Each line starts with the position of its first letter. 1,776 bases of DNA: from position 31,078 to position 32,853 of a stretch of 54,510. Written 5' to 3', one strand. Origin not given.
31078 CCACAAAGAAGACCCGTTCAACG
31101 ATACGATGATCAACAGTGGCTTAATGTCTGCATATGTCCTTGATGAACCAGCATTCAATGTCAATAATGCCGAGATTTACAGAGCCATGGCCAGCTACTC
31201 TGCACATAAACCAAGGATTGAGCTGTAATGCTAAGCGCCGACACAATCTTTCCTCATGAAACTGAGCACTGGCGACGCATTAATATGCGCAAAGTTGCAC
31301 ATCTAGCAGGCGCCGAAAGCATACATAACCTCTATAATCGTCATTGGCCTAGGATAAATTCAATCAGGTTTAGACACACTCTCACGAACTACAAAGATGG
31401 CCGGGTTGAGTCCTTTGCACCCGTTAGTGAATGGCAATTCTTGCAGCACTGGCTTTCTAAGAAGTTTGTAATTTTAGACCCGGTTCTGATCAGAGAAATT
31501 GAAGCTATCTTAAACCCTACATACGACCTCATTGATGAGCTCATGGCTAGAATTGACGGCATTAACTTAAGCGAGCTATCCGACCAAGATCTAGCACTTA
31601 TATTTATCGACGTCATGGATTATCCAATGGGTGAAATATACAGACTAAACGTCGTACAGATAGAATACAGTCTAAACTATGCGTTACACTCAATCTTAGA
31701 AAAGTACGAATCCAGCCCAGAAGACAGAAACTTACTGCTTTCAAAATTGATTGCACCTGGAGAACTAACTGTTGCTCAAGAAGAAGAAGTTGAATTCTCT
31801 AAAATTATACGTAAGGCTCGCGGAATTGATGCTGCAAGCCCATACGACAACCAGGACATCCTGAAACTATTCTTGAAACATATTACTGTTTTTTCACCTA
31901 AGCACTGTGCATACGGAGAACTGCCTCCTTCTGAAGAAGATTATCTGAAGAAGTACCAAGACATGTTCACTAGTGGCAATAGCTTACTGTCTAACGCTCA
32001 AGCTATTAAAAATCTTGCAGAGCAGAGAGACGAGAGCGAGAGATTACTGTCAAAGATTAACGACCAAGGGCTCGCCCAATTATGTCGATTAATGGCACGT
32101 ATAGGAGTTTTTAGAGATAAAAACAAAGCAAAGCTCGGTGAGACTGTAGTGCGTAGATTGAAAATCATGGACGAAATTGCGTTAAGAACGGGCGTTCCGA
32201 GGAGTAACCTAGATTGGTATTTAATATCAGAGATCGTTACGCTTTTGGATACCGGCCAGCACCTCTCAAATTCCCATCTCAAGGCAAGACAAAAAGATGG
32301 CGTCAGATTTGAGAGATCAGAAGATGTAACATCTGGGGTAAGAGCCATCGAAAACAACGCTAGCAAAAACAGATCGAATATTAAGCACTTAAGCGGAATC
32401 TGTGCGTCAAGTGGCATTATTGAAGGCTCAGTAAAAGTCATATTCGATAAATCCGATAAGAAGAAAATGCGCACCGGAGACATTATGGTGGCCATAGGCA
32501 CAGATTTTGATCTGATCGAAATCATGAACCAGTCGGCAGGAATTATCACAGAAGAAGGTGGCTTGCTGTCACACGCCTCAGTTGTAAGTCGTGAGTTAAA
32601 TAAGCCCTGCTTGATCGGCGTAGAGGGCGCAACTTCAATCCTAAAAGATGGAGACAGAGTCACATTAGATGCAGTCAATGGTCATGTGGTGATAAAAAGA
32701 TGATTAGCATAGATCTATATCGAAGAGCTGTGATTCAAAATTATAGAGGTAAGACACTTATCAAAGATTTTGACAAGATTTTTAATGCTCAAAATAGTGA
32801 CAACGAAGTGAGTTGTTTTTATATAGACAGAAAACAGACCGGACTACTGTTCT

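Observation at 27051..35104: Ten-gene coupled operon on a mobile island: candidate pathway for a phosphoramidate or PAPS-like activated-group donor, built from an unusual part set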

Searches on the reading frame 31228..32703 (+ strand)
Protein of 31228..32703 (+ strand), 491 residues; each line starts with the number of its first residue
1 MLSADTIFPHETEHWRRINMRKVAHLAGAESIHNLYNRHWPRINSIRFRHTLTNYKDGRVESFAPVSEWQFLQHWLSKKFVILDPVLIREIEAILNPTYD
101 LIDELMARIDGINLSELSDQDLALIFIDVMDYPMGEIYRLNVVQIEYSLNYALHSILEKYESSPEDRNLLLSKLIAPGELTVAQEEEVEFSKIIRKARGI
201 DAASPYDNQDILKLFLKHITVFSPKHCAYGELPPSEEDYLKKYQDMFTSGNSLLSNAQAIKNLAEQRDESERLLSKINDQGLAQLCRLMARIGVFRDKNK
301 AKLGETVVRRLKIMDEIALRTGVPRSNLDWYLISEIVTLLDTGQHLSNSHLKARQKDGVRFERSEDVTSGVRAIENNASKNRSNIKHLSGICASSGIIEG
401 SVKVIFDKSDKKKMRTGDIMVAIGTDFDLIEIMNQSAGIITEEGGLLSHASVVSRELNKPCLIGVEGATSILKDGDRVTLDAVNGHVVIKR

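Call 3: search_protein_families(library=pfam, proteins=[window:31228-32703:+], max_evalue=0.1)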
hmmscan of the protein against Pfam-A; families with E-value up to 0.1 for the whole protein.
window:31228-32703:+ (491 aa): 1 family
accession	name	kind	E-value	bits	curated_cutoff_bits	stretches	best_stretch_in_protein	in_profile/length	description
PF00391.29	PEP-utilizers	-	1.9e-21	75.9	23.1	1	416-485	3-72/72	PEP-utilising enzyme, mobile domain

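Call 4: search_protein_families(library=ncbifam, proteins=[window:31228-32703:+], max_evalue=0.1)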
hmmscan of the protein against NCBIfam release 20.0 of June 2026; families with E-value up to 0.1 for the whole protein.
window:31228-32703:+ (491 aa): 28 families (the best 25 are shown)
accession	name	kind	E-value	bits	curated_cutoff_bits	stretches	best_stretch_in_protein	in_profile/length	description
NF005057.0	PRK06464.1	equivalog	5.8e-28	97.4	598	1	367-487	337-460/798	phosphoenolpyruvate synthase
TIGR01418.1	PEP_synth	equivalog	6.3e-26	90.9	739.75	1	373-486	340-452/784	pyruvate, water dikinase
NF004878.0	PRK06241.1-3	subfamily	2.2e-23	82.3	945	1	366-489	766-888/891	phosphoenolpyruvate synthase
NF004877.0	PRK06241.1-2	subfamily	1.6e-21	76.4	866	1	344-489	720-867/869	phosphoenolpyruvate synthase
NF006153.0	PRK08296.1-5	subfamily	2.4e-20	72.5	578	1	380-489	496-605/608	hypothetical protein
NF004882.0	PRK06241.2-3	equivalog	3.5e-20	71.7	850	1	375-487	705-816/827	phosphoenolpyruvate synthase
NF004881.0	PRK06241.2-2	equivalog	5.2e-20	71.3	883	1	354-489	743-889/898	phosphoenolpyruvate synthase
NF004978.0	PRK06354.1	subfamily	5.6e-19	68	462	1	390-488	485-583/590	pyruvate kinase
NF041857.1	RIF_Ptrans_rph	equivalog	7.9e-19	67.5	999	1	368-489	743-863/864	rifamycin-inactivating phosphotransferase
NF004880.0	PRK06241.2-1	equivalog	1.3e-18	66.3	972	1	374-488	723-835/837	phosphoenolpyruvate synthase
NF004879.0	PRK06241.1-4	equivalog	5.1e-18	64.6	976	1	368-488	747-866/868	phosphoenolpyruvate synthase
NF052631.1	prodigiosin_PigC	equivalog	8e-18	63.7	1300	1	377-490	768-882/883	prodigiosin ligase PigC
NF004883.0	PRK06241.2-4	equivalog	1.1e-16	60.2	1063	1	383-488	807-911/928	phosphoenolpyruvate synthase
NF006151.0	PRK08296.1-3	equivalog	6.1e-16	58.1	693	1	381-489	496-602/604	hypothetical protein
NF006150.0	PRK08296.1-2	subfamily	9.3e-16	57.2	650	1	381-489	496-604/633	hypothetical protein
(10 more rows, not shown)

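Call 9: find_encoding_contigs(protein=window:31228-32703:+, flank=10000, max_places=10)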
Protein window:31228-32703:+ (491 aa): 23 contigs read that carry it; 10 places shown.
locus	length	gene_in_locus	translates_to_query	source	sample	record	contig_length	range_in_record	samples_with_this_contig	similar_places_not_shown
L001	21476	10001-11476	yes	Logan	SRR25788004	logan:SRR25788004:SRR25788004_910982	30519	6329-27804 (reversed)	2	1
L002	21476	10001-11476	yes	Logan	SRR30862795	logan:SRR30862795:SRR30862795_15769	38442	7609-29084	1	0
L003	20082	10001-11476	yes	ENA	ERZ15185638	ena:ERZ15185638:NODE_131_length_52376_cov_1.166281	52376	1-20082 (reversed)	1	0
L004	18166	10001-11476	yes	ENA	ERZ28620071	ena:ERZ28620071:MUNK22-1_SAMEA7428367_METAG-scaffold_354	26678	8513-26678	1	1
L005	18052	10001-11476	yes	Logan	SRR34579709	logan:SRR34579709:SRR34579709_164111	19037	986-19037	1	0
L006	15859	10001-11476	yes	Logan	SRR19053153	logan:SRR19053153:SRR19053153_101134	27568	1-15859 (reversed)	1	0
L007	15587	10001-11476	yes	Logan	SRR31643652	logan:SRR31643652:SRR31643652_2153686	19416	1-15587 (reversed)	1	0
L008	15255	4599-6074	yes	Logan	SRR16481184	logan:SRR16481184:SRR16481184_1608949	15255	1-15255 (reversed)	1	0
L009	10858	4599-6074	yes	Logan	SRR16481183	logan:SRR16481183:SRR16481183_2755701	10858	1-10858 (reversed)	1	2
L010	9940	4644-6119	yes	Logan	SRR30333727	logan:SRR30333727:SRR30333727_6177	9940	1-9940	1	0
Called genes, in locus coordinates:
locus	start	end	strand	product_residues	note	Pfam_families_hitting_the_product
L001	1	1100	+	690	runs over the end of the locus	PF00270:DEAD (faint), PF04851:ResIII, PF18766:SWI2_SNF2, PF22679:T1R_D3-like, PF12008:EcoR124_C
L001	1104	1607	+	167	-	PF08937:ThsB_TIR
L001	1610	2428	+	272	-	PF20016:ThsA_Macro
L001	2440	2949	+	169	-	PF08937:ThsB_TIR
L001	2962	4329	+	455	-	PF11074:DUF2779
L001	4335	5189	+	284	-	-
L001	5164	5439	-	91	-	-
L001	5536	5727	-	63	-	-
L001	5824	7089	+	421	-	-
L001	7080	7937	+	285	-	PF19420:DDAH_eukar, PF02274:ADI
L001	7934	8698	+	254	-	PF01326:PPDK_N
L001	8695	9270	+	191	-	-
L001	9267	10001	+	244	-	-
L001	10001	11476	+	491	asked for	PF00391:PEP-utilizers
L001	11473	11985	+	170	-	PF16571:FBP_C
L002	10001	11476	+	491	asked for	PF00391:PEP-utilizers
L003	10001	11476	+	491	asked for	PF00391:PEP-utilizers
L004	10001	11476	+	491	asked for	PF00391:PEP-utilizers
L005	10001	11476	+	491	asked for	PF00391:PEP-utilizers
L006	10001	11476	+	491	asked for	PF00391:PEP-utilizers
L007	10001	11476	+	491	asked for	PF00391:PEP-utilizers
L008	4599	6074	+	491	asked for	PF00391:PEP-utilizers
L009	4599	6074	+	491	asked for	PF00391:PEP-utilizers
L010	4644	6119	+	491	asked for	PF00391:PEP-utilizers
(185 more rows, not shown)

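Call 10: search_protein_families(library=padloc, proteins=[window:31228-32703:+], max_evalue=0.01)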
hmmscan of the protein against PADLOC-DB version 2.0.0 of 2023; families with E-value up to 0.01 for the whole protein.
window:31228-32703:+ (491 aa): 0 families

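Call 11: search_protein_families(library=phrogs, proteins=[window:31228-32703:+], max_evalue=0.01)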
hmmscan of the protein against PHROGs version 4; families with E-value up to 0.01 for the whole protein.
window:31228-32703:+ (491 aa): 1 family
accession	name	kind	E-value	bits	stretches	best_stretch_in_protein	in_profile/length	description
phrog_18609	-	other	8.1e-17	61.9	1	386-469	386-470/685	kinase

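Call 12: find_homologous_proteins(query=window:31228-32703:+, max_evalue=0.001)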
Query window:31228-32703:+ (491 aa): 238 proteins with E <= 0.001 among 8000 candidates; the best 120 are listed.
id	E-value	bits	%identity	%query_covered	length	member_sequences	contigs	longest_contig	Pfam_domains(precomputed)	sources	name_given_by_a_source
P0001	0.0e+0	1076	98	100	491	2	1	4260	PF00391.30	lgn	-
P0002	1.8e-298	1008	92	100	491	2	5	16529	PF00391.30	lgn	-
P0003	4.7e-297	1003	92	100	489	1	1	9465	PF00391.30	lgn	-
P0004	5.0e-294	993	95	96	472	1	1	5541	PF00391.30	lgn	-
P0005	4.4e-284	960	88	100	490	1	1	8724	PF00391.30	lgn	-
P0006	5.9e-264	894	82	100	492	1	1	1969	PF00391.30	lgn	-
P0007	3.9e-245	832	76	100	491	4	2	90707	PF00391.30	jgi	jgi:phosphohistidine swiveling domain-containing protein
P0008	3.1e-234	796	73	100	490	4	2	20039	PF00391.30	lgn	-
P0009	3.6e-234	796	76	96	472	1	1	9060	PF00391.30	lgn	-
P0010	1.8e-231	787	74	96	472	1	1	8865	PF00391.30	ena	-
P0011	2.3e-230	783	73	100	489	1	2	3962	PF00391.30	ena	-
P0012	3.5e-216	736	69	99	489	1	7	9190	PF00391.30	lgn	-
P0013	1.1e-210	718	67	100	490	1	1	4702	PF00391.30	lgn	-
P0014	7.6e-210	716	66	100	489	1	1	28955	PF00391.30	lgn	-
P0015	1.8e-192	658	60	100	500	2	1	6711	PF00391.30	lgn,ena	-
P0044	8.0e-176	603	57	100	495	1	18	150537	PF00391.30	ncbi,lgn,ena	-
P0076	2.8e-150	519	52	97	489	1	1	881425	PF00391.30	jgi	jgi:phosphoenolpyruvate synthase/pyruvate phosphate dikinase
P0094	1.7e-120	421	45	97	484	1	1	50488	PF00391.30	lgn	-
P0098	2.0e-118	414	44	97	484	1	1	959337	PF00391.30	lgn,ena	-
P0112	1.4e-108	382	42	97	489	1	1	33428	PF00391.30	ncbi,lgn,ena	-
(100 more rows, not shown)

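Call 13: find_encoding_contigs(protein=P0098, flank=10000, max_places=2)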
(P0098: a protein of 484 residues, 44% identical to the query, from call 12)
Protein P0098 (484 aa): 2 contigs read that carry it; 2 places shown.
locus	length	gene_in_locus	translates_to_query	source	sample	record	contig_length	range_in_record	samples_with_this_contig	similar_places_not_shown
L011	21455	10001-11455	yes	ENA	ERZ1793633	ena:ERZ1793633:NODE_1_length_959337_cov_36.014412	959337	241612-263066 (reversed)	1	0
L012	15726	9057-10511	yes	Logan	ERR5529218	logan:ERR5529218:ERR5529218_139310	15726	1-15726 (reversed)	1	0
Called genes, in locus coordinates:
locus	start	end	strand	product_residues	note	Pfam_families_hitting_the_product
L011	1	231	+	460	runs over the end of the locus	-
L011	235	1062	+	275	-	PF03629:SASA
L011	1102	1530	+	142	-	-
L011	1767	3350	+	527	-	-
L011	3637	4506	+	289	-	-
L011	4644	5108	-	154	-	-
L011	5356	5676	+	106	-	PF01022:HTH_5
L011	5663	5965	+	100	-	PF13192:Thioredoxin_3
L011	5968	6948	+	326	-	PF03773:ArsP_1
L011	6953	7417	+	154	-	-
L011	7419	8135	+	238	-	PF13386:DsbD_2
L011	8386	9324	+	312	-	PF02661:Fic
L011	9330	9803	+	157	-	-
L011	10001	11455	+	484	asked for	PF00391:PEP-utilizers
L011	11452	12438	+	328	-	PF13379:NMT1_2, PF09084:NMT1 (weak)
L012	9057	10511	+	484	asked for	PF00391:PEP-utilizers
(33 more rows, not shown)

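Call 14: find_encoding_contigs(protein=P0076, flank=10000, max_places=2)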
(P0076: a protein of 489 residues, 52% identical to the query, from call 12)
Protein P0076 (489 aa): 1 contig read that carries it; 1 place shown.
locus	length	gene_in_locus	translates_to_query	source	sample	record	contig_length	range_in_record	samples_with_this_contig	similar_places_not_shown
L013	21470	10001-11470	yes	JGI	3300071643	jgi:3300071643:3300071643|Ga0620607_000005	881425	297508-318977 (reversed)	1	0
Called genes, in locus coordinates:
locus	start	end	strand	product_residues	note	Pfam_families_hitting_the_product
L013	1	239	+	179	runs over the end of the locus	PF00347:Ribosomal_L6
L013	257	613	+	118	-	PF00861:Ribosomal_L18p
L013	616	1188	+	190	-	PF00333:Ribosomal_S5, PF03719:Ribosomal_S5_C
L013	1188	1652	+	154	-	PF00828:Ribosomal_L27A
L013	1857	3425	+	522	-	PF00344:SecY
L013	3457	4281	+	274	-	PF03372:Exo_endo_phos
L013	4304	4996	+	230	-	-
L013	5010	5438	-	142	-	PF03692:CxxCxxCC (weak)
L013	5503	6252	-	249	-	-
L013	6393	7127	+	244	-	PF01148:CTP_transf_1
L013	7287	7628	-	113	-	-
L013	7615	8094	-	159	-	-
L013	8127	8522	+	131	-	PF11969:DcpS_C (weak), PF01230:HIT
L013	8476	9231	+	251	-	PF01326:PPDK_N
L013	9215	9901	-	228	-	-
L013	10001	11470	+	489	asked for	PF00391:PEP-utilizers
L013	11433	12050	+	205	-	PF16571:FBP_C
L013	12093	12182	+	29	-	-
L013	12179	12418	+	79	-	-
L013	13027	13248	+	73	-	PF01176:eIF-1a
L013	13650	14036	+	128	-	PF00416:Ribosomal_S13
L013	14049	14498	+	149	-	PF00411:Ribosomal_S11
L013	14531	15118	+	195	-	PF00163:Ribosomal_S4, PF01479:S4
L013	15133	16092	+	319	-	PF01193:RNA_pol_L, PF01000:RNA_pol_A_bac, PF03118:RNA_pol_A_CTD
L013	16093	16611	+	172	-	PF01196:Ribosomal_L17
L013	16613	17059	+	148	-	PF00572:Ribosomal_L13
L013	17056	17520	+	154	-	PF00380:Ribosomal_S9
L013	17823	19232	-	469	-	-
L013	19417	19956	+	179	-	-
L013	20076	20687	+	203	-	PF13489:Methyltransf_23 (weak), PF13847:Methyltransf_31, PF08241:Methyltransf_11, PF08242:Methyltransf_12, PF13649:Methyltransf_25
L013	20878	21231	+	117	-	-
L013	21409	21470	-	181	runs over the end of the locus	-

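Call 15: find_encoding_contigs(protein=P0044, flank=10000, max_places=2)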
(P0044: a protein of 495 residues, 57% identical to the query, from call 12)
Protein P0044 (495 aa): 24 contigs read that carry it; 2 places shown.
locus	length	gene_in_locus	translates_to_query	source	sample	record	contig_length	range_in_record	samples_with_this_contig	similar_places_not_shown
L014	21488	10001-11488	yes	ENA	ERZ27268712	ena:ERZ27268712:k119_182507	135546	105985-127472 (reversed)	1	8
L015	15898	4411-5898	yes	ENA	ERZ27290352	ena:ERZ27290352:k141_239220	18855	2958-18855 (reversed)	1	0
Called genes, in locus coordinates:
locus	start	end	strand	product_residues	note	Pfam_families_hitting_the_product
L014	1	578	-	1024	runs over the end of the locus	PF04313:HSDR_N, PF04851:ResIII, PF18766:SWI2_SNF2, PF22679:T1R_D3-like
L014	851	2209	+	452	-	PF02195:ParB_N, PF01555:N6_N4_Mtase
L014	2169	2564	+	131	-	PF20901:Sf6_terminase (faint)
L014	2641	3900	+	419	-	PF00239:Resolvase, PF07508:Recombinase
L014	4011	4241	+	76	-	-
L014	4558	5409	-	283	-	PF19420:DDAH_eukar, PF02274:ADI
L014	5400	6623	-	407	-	-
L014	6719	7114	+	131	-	PF11969:DcpS_C (weak), PF01230:HIT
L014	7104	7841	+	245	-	PF01326:PPDK_N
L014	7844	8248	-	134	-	PF01230:HIT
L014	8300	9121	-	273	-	-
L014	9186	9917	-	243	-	-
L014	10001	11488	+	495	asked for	PF00391:PEP-utilizers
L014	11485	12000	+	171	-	PF16571:FBP_C (weak)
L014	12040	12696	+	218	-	PF00702:Hydrolase, PF13419:HAD_2, PF13242:Hydrolase_like (weak)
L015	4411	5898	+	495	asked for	PF00391:PEP-utilizers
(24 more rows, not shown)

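Call 17: find_related_loci(query=A1, collection=genome_contigs, flank=10000)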
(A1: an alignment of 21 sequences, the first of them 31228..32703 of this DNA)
Query A1 (491 aa) in genome_contigs; peptide patterns used: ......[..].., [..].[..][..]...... (x = any residue, [..] = any of these).
599 stretches matched a pattern (row limit reached: there are more); 561 encode a relative of the query (tblastn E <= 1e-3); the best 80 are kept; 80 distinct loci.
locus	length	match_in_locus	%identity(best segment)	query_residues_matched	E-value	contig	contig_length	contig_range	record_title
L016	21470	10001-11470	62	1-491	0e+0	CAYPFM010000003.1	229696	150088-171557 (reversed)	MAG TPA_asm: uncultured Candidatus Saccharibacteria bacterium isolate SRP170004_co1_270 genome assembly, contig: NODE_51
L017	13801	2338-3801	57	1-489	0e+0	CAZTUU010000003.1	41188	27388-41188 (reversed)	MAG TPA_asm: uncultured Candidatus Saccharibacteria bacterium isolate SRP285395_co1_416 genome assembly, contig: NODE_12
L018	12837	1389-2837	57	1-489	4e-176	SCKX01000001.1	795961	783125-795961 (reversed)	MAG: Candidatus Microsaccharimonas sossegonensis isolate AMD02 draft003, whole genome shotgun sequence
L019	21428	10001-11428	56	9-490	2e-174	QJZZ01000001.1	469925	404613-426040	MAG: Candidatus Saccharibacteria bacterium isolate SZUA-359 scaffold_15, whole genome shotgun sequence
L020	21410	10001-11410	42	15-489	8e-119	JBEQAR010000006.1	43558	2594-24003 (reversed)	MAG: bacterium isolate 03V1_S199.semibin_refined.113 NODE_634_length_43558_cov_3.005042, whole genome shotgun sequence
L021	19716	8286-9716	42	15-490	1e-116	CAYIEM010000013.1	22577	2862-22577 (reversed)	MAG TPA_asm: uncultured Candidatus Saccharibacteria bacterium isolate ERP119705_co1_285 genome assembly, contig: NODE_24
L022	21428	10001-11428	42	10-489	4e-112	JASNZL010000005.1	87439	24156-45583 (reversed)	MAG: Candidatus Zambryskiibacteriota bacterium isolate PATE-6 HKU-EGSB-PATE-6_5, whole genome shotgun sequence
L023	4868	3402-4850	39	1-489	1e-105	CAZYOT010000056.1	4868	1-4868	MAG TPA_asm: uncultured Bdellovibrionales bacterium isolate SRP278252_co2_135 genome assembly, contig: NODE_37851_length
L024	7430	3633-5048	39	14-489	2e-101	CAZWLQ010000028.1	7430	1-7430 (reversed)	MAG TPA_asm: uncultured Candidatus Saccharibacteria bacterium isolate SRP286056_co2_589 genome assembly, contig: NODE_17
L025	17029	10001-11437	39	15-489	4e-101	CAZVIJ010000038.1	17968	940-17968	MAG TPA_asm: uncultured Candidatus Saccharibacteria bacterium isolate SRP257259_co1_129 genome assembly, contig: NODE_38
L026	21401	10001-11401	40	12-490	3e-97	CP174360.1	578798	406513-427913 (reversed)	MAG: Patescibacteria group bacterium UBA2103 chromosome, complete genome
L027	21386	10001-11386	41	11-489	1e-94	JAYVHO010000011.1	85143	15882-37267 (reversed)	MAG: bacterium isolate GL49_Down_metabinner_19 GL49_Down_metabinner_19_10, whole genome shotgun sequence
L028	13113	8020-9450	36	11-490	7e-83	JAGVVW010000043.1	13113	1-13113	MAG: Candidatus Aenigmatarchaeota archaeon isolate RIFCSPHIGHO2_02_FULL_36_49 rifcsphigho2_02_scaffold_37612, whole geno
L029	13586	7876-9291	38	13-489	7e-98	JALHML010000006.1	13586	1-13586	MAG: Candidatus Paceibacterota bacterium isolate Bin_32_2_1 c_000000017261, whole genome shotgun sequence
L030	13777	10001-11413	39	15-489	7e-98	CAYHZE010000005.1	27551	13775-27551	MAG TPA_asm: uncultured Candidatus Saccharibacteria bacterium isolate ERP119705_co17_184 genome assembly, contig: NODE_1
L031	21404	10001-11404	33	15-487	3e-61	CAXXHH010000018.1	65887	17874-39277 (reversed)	MAG: Prolixibacteraceae bacterium isolate 9dafeae9-995d-4582-b1cb-baaad5d3516c genome assembly, contig: contig_18, whole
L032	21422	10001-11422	30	14-489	2e-60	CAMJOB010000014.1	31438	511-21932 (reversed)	MAG: uncultured Firmicutes bacterium isolate SRR12081297_bin.72_metaWRAP_v1.3_MAG genome assembly, contig: ERZ12289777.2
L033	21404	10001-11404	31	12-489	9e-55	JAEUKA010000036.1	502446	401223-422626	MAG: Myxococcales bacterium isolate new MAG-83 k141_2023170, whole genome shotgun sequence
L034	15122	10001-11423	36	15-489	1e-56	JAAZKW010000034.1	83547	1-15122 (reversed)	MAG: Mollicutes bacterium isolate AS22ysBPME_94 170921_AS22, whole genome shotgun sequence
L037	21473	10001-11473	77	1-491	0e+0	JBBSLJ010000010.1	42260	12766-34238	MAG: Candidatus Saccharimonadales bacterium isolate metawrap_LS4_6 metawrap_LS4_6_K_348272_L_42260_cov_12.0000, whole ge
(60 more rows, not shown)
